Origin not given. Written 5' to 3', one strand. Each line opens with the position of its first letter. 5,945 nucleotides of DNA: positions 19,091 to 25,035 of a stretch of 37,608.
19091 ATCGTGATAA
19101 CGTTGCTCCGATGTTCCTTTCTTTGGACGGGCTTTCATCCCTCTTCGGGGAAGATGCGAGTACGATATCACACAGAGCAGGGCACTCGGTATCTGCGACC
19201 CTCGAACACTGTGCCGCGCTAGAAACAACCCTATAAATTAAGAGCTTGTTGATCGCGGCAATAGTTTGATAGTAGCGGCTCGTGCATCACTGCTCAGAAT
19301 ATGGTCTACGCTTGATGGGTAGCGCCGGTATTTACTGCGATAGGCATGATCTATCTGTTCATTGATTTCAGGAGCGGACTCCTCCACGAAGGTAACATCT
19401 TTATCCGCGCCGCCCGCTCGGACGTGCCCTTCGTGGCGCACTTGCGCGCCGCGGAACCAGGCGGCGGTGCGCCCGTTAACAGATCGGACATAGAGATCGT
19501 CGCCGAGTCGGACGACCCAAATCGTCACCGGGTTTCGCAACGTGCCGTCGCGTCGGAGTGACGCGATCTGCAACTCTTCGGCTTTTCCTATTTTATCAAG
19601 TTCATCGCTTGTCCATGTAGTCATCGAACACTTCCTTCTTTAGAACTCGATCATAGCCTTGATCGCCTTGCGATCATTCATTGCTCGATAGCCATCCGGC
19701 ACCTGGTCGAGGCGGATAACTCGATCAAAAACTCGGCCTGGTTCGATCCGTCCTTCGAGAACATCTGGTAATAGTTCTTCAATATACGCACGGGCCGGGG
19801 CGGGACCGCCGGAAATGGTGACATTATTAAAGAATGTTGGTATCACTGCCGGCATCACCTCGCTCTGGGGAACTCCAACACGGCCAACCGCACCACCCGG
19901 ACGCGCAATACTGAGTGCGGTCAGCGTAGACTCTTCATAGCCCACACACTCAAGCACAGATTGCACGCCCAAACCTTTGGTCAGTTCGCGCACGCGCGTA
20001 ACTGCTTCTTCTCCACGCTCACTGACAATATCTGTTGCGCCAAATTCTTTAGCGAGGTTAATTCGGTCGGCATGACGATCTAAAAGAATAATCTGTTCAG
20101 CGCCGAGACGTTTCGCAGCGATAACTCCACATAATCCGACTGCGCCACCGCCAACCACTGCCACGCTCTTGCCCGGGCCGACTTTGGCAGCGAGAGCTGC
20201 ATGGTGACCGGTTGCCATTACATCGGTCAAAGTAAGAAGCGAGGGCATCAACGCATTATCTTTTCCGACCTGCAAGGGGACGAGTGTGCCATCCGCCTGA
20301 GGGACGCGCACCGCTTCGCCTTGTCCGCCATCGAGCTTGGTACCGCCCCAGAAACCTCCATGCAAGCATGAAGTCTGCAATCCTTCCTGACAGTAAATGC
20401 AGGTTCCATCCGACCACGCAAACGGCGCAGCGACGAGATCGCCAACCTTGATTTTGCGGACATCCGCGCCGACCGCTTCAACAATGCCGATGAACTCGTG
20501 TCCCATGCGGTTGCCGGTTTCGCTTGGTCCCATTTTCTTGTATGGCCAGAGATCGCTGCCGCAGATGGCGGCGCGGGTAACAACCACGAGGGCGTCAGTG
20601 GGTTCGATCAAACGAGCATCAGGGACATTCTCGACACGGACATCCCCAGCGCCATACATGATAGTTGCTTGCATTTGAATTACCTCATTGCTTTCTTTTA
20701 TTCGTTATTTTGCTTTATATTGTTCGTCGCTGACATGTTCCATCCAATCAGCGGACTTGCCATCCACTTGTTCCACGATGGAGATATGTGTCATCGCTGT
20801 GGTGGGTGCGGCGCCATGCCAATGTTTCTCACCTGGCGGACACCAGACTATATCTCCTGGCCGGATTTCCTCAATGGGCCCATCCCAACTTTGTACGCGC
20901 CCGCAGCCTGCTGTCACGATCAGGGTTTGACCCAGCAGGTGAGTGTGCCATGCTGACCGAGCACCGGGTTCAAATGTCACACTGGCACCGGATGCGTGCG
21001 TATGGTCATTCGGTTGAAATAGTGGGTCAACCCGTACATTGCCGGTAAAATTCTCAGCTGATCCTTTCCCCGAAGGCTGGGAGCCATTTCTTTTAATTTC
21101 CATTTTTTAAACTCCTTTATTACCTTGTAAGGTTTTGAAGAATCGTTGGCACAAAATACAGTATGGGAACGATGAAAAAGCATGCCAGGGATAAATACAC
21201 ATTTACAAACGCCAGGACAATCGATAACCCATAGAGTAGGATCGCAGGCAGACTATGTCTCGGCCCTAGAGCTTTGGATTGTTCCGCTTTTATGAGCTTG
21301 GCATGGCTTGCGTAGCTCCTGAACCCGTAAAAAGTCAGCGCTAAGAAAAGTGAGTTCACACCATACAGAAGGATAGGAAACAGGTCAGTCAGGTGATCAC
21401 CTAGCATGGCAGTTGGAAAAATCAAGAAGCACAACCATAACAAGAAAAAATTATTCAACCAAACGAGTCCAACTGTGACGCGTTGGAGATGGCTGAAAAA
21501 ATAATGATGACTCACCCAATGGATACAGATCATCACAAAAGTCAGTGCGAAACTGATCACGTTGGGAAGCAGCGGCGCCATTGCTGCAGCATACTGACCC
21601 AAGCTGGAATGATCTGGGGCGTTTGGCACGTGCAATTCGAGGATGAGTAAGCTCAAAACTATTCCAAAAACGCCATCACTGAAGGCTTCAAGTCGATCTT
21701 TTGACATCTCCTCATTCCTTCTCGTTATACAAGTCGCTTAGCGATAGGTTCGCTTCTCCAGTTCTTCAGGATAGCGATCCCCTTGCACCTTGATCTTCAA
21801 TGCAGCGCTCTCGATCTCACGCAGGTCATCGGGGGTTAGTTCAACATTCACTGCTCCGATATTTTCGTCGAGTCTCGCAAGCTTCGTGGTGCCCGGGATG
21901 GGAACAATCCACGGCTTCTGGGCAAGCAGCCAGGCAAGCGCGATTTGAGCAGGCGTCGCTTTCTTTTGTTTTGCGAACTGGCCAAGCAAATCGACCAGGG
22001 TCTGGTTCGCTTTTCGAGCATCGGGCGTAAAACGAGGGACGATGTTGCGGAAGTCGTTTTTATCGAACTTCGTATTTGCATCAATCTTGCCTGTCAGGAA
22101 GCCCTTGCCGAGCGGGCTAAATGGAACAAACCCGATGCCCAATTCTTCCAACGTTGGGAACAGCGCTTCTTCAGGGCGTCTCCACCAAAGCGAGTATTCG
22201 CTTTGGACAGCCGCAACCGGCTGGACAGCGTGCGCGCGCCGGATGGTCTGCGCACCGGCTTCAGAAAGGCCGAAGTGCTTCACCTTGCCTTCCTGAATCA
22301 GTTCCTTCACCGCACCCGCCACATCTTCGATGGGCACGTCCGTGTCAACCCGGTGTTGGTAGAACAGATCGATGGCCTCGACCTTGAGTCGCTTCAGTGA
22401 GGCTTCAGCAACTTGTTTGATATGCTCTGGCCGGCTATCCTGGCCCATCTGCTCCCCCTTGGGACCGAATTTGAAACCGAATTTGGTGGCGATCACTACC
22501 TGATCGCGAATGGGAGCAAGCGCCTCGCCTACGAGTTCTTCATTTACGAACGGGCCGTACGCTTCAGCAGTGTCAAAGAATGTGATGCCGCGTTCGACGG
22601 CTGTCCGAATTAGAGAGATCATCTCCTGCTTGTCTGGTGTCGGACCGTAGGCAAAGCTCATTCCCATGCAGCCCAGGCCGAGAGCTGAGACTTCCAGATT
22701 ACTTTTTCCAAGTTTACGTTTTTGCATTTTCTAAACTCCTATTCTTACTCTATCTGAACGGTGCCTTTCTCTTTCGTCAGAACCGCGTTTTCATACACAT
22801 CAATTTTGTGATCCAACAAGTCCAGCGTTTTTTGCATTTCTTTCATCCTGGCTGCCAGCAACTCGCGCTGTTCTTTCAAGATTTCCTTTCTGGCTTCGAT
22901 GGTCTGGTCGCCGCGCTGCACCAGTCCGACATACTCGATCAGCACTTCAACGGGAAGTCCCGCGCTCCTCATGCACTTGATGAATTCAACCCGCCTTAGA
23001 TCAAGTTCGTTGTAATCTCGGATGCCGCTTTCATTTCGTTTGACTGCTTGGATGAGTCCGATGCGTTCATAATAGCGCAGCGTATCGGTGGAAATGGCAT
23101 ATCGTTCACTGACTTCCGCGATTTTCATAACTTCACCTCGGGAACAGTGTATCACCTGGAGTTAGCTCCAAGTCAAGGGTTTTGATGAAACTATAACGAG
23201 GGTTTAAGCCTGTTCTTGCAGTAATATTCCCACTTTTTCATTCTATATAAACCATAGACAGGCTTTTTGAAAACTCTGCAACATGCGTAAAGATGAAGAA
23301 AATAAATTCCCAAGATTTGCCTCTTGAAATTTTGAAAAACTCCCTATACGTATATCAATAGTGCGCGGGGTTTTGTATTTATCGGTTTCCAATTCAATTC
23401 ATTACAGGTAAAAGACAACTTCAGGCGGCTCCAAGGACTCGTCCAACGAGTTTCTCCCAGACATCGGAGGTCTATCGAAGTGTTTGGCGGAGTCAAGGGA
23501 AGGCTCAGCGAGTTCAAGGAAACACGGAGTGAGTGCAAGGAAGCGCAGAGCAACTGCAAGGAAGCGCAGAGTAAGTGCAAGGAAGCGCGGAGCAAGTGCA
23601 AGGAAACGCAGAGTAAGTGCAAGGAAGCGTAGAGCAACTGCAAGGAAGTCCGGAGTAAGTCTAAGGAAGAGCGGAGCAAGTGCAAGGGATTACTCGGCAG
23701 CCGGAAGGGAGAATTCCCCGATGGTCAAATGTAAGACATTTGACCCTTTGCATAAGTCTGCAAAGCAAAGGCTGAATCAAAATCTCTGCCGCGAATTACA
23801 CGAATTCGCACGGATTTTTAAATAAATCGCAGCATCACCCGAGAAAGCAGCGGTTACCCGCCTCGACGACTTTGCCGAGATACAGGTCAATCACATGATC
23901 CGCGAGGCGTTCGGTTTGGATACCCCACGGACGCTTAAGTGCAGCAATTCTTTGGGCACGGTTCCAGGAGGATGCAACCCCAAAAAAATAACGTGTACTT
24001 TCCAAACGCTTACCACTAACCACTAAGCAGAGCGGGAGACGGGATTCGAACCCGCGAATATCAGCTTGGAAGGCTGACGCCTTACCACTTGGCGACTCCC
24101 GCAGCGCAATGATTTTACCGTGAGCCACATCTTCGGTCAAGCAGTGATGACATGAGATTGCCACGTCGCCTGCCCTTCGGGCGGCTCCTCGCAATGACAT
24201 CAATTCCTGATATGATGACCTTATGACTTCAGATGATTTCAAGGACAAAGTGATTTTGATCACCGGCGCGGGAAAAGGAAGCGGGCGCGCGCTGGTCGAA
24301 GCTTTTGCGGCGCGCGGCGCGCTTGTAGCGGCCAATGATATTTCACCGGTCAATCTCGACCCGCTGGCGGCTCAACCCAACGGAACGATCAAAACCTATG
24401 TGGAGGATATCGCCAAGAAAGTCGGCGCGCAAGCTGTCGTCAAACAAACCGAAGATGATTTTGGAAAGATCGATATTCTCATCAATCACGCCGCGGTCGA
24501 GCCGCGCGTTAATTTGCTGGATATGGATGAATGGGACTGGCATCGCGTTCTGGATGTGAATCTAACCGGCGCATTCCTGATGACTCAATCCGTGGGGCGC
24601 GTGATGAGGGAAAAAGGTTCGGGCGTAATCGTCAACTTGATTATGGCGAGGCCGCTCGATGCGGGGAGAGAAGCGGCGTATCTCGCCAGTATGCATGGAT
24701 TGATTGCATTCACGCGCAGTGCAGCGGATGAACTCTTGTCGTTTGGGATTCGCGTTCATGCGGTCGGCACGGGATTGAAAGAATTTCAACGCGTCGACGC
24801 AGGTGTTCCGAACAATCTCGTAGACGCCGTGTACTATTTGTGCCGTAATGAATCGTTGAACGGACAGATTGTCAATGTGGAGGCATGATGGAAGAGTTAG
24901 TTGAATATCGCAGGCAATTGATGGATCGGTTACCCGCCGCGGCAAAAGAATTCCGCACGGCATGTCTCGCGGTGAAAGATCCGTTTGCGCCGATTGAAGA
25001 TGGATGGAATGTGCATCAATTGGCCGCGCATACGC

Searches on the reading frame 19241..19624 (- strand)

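Call 23: search_protein_families(library=pfam, proteins=[window:19241-19624:-], max_evalue=0.001)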
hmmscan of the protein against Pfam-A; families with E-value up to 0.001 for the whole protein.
window:19241-19624:- (128 aa): 1 family
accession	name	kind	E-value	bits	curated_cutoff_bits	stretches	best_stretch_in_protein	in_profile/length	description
PF10012.15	DUF2255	-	8.7e-45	152.1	29.8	1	8-121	1-115/115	Uncharacterized protein conserved in bacteria (DUF2255)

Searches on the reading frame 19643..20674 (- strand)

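Call 23: search_protein_families(library=pfam, proteins=[window:19643-20674:-], max_evalue=0.001)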
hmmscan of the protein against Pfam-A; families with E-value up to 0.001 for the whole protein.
window:19643-20674:- (344 aa): 5 families
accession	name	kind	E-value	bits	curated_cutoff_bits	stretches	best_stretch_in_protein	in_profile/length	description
PF00107.32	ADH_zinc_N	-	7.2e-23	81.4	31.8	1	178-300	1-122/129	Zinc-binding dehydrogenase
PF08240.17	ADH_N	-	2.9e-20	72.9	23.5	1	25-128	2-98/104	Alcohol dehydrogenase GroES-like domain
PF16912.11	Glu_dehyd_C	-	5.1e-06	26.6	34.9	1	169-272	32-135/211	Glucose dehydrogenase C-terminus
PF13602.12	ADH_zinc_N_2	-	0.0002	22.7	27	1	212-337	2-128/134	Zinc-binding dehydrogenase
PF01262.27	AlaDh_PNT_C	-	0.00036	20.5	23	1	161-218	19-78/214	Alanine dehydrogenase/PNT, C-terminal domain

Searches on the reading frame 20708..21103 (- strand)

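Call 24: search_protein_families(library=pfam, proteins=[window:20708-21103:-], max_evalue=0.001)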
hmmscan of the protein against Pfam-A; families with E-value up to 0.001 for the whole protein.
window:20708-21103:- (132 aa): 4 families
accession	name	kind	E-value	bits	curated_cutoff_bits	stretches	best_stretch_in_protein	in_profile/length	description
PF07883.17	Cupin_2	-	4e-10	39.7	27.2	1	42-105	3-65/70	Cupin domain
PF02311.25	AraC_binding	-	0.00015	22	21.1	1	46-100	12-65/135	AraC-like ligand binding domain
PF00190.28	Cupin_1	-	0.00017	21.6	22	1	33-110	29-114/151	Cupin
PF05899.18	Cupin_3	-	0.00096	19.2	23.5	0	63-93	31-61/74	EutQ-like cupin domain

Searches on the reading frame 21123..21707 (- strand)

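Call 24: search_protein_families(library=pfam, proteins=[window:21123-21707:-], max_evalue=0.001)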
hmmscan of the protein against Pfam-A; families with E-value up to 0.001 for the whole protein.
window:21123-21707:- (195 aa): 1 family
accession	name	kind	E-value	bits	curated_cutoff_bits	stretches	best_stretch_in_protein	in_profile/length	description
PF06736.16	TMEM175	-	3.9e-24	85.4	25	1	5-95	1-87/88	Endosomal/lysosomal potassium channel TMEM175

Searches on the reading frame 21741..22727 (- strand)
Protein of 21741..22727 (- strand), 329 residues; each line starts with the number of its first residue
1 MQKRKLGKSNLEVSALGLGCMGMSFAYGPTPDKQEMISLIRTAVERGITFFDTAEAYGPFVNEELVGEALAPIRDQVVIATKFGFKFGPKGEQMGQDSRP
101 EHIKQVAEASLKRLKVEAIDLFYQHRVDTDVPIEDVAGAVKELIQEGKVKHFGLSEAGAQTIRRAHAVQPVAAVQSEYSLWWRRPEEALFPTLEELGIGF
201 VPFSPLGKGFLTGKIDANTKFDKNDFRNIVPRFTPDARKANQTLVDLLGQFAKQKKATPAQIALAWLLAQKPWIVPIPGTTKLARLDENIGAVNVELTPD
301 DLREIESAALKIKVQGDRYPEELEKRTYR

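Call 24: search_protein_families(library=pfam, proteins=[window:21741-22727:-], max_evalue=0.001)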
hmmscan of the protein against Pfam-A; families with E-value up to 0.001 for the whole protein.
window:21741-22727:- (329 aa): 1 family
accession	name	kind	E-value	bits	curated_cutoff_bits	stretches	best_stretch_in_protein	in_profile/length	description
PF00248.27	Aldo_ket_red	-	1.9e-78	263.9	24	1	16-308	2-289/291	Aldo/keto reductase family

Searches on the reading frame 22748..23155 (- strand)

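Call 24: search_protein_families(library=pfam, proteins=[window:22748-23155:-], max_evalue=0.001)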
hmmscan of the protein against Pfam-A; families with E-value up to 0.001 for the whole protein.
window:22748-23155:- (136 aa): 3 families
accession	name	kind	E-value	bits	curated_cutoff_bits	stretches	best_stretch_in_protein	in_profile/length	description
PF13411.12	MerR_1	-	1.3e-15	57.7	21.6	1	10-74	1-64/69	MerR HTH family regulatory protein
PF00376.29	MerR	-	3.2e-13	49.7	28.2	1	11-48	1-38/38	MerR family regulatory protein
PF09278.17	MerR-DNA-bind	-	5.8e-09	36.9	25.4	1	53-116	1-64/65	MerR, DNA binding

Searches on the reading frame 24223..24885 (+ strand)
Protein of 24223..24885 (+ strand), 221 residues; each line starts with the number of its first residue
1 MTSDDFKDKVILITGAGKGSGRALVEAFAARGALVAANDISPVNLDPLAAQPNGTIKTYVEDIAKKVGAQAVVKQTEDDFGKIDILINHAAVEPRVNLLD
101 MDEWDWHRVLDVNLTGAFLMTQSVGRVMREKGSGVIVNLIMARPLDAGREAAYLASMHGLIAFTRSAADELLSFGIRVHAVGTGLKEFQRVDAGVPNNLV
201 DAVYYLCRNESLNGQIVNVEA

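Call 24: search_protein_families(library=pfam, proteins=[window:24223-24885:+], max_evalue=0.001)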
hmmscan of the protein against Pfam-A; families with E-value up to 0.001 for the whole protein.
window:24223-24885:+ (221 aa): 3 families
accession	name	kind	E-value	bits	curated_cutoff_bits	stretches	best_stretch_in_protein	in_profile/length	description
PF00106.31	adh_short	-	6.8e-37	127.3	26.6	1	9-185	1-181/195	short chain dehydrogenase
PF13561.12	adh_short_C2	-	1.1e-32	113.9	27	1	15-186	1-176/236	Enoyl-(Acyl carrier protein) reductase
PF08659.16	KR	-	1.1e-05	25.9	22.6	1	11-122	3-121/180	KR domain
